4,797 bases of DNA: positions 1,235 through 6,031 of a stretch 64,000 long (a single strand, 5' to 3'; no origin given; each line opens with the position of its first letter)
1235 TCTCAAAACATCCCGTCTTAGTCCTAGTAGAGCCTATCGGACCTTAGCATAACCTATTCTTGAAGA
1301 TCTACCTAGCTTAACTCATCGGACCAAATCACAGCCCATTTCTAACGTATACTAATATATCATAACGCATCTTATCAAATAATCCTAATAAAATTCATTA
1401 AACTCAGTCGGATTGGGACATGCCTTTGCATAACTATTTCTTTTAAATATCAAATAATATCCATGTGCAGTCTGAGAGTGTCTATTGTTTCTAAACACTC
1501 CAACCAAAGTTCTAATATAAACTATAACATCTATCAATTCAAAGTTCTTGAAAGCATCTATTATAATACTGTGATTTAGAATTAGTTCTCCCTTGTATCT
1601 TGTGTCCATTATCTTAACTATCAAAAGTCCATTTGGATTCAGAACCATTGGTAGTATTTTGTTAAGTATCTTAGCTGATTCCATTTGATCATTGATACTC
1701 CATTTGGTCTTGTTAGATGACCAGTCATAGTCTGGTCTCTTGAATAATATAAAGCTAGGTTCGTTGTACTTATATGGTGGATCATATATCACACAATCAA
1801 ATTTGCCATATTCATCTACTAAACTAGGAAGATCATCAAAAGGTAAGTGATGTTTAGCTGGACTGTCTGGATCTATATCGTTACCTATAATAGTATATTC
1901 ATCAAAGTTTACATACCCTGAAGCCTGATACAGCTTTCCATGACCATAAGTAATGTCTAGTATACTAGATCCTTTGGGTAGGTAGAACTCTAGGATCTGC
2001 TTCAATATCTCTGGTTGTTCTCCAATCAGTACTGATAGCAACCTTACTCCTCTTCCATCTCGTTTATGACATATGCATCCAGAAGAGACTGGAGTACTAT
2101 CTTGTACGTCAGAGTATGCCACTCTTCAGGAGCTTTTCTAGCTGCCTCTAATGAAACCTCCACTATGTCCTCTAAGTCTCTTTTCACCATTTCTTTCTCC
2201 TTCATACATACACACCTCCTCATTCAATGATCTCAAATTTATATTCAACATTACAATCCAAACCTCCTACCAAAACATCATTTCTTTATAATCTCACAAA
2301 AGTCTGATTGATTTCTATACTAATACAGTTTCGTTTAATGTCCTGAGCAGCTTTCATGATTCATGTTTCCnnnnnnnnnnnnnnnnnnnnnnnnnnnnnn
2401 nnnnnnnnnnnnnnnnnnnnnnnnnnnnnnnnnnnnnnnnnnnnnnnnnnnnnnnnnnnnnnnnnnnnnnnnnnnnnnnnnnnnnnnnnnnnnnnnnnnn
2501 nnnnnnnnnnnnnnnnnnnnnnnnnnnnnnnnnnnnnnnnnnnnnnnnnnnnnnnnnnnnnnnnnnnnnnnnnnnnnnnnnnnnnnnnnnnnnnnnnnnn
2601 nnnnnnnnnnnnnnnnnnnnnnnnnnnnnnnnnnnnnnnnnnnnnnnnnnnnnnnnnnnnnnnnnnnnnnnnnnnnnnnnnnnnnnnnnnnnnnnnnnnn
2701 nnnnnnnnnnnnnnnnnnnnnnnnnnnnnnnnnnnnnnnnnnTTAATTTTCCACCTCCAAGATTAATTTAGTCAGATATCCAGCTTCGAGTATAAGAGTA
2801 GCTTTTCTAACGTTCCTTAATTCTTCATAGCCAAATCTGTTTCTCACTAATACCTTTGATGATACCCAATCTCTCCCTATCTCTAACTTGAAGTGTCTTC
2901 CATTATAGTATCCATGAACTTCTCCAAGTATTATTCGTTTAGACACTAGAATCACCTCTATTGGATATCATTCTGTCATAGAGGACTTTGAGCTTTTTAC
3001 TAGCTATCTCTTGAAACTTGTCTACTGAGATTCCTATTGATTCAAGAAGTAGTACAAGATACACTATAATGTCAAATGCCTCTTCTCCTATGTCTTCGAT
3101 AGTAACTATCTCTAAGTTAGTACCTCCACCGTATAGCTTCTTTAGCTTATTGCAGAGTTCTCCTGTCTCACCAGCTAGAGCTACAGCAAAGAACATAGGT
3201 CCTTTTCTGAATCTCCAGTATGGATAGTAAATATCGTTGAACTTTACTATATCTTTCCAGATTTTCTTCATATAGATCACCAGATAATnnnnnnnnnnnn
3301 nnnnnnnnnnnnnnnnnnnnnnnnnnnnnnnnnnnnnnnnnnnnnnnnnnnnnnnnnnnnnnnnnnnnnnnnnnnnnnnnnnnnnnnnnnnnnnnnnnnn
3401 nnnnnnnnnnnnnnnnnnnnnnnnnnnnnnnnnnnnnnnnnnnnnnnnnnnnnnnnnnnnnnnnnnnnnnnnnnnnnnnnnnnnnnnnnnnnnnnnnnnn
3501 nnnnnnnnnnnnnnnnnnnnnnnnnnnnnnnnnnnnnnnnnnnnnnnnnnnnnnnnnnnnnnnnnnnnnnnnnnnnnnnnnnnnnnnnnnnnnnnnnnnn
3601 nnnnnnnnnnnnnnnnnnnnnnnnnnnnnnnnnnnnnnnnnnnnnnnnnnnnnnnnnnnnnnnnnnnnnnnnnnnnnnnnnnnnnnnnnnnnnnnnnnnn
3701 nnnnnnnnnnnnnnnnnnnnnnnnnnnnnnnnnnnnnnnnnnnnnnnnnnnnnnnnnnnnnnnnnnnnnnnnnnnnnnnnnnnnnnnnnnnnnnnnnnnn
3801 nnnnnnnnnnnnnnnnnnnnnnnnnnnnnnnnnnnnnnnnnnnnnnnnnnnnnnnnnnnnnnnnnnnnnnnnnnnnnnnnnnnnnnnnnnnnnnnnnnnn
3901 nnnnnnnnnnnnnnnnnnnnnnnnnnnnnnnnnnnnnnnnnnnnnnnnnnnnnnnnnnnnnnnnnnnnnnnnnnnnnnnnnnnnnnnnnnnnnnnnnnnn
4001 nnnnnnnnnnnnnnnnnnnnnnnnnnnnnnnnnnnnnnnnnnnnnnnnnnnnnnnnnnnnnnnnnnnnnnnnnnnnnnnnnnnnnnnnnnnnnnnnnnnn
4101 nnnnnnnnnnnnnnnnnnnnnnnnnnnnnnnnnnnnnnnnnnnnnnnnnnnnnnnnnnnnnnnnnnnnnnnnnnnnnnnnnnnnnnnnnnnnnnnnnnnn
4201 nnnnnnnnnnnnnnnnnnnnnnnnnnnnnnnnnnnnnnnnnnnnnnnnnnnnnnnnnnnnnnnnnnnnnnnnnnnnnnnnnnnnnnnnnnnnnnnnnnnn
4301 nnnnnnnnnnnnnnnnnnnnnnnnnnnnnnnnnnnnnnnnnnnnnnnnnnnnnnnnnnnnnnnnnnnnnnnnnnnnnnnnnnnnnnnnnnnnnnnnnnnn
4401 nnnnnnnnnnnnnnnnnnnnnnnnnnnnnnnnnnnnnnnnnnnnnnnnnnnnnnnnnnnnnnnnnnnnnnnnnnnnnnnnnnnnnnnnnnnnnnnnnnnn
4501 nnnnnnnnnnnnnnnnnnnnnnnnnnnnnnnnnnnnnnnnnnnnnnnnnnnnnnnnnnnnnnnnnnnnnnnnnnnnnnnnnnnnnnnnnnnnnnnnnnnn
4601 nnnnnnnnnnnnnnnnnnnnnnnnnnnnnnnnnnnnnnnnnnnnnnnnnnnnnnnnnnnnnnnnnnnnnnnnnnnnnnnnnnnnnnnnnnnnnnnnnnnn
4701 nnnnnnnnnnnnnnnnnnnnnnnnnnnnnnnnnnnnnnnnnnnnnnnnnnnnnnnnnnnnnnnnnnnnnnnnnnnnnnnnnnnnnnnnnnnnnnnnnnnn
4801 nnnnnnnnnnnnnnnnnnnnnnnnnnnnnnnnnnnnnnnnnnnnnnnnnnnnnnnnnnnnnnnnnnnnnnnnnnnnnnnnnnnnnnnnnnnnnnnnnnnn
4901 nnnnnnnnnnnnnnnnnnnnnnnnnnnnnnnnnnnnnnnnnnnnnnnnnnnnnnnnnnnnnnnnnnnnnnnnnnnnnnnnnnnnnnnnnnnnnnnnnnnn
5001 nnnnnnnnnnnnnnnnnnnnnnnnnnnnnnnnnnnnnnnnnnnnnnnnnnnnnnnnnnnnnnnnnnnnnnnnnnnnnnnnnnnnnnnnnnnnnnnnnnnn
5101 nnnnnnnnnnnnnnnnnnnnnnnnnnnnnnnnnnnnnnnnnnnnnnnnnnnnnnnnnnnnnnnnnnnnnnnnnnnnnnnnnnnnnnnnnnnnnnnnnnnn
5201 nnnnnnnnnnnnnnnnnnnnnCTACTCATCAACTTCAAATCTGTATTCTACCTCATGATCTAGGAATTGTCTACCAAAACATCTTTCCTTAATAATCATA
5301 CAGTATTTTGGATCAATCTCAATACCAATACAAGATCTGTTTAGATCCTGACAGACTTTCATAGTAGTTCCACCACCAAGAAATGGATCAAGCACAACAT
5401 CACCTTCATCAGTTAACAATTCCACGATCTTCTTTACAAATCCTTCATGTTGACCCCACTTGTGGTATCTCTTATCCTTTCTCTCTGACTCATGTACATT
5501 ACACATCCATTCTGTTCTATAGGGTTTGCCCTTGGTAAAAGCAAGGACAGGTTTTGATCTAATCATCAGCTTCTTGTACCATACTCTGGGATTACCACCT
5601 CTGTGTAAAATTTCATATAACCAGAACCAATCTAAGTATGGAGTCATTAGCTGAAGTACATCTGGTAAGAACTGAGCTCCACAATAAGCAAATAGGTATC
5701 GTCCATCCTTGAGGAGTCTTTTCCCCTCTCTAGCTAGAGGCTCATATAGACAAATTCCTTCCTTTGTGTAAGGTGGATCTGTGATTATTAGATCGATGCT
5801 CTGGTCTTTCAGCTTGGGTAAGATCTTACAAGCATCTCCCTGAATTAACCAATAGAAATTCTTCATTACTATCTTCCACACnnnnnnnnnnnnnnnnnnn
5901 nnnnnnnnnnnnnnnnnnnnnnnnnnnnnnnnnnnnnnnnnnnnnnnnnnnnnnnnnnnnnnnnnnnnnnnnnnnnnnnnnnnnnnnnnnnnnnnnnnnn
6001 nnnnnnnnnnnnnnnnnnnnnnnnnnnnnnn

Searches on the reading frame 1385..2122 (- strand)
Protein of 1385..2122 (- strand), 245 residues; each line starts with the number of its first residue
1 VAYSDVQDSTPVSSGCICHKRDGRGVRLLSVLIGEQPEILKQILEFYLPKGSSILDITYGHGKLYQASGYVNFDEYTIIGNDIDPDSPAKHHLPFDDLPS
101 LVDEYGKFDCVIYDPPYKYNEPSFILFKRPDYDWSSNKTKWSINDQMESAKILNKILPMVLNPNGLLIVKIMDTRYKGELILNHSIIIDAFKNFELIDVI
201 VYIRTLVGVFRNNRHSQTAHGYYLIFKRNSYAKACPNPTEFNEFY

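Call 77: search_protein_families(library=pfam, proteins=[window:1385-2122:-], max_evalue=0.01)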
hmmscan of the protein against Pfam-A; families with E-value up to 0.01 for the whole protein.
window:1385-2122:- (245 aa): 1 family
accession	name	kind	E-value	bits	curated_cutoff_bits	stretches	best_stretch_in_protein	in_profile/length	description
PF01555.25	N6_N4_Mtase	-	1.8e-06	28.5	26.7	1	109-231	2-109/221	DNA methylase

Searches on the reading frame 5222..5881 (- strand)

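Call 77: search_protein_families(library=pfam, proteins=[window:5222-5881:-], max_evalue=0.01)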
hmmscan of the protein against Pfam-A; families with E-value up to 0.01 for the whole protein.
window:5222-5881:- (219 aa): 3 families
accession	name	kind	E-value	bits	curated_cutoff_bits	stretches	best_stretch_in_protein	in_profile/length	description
PF01555.25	N6_N4_Mtase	-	2.7e-24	86.8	26.7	1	29-199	1-221/221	DNA methylase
PF01170.24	UPF0020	-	0.00031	21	22.3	0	13-77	108-177/197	RMKL-like, methyltransferase domain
PF13847.12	Methyltransf_31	-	0.0089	16.2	27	0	13-85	59-130/145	Methyltransferase domain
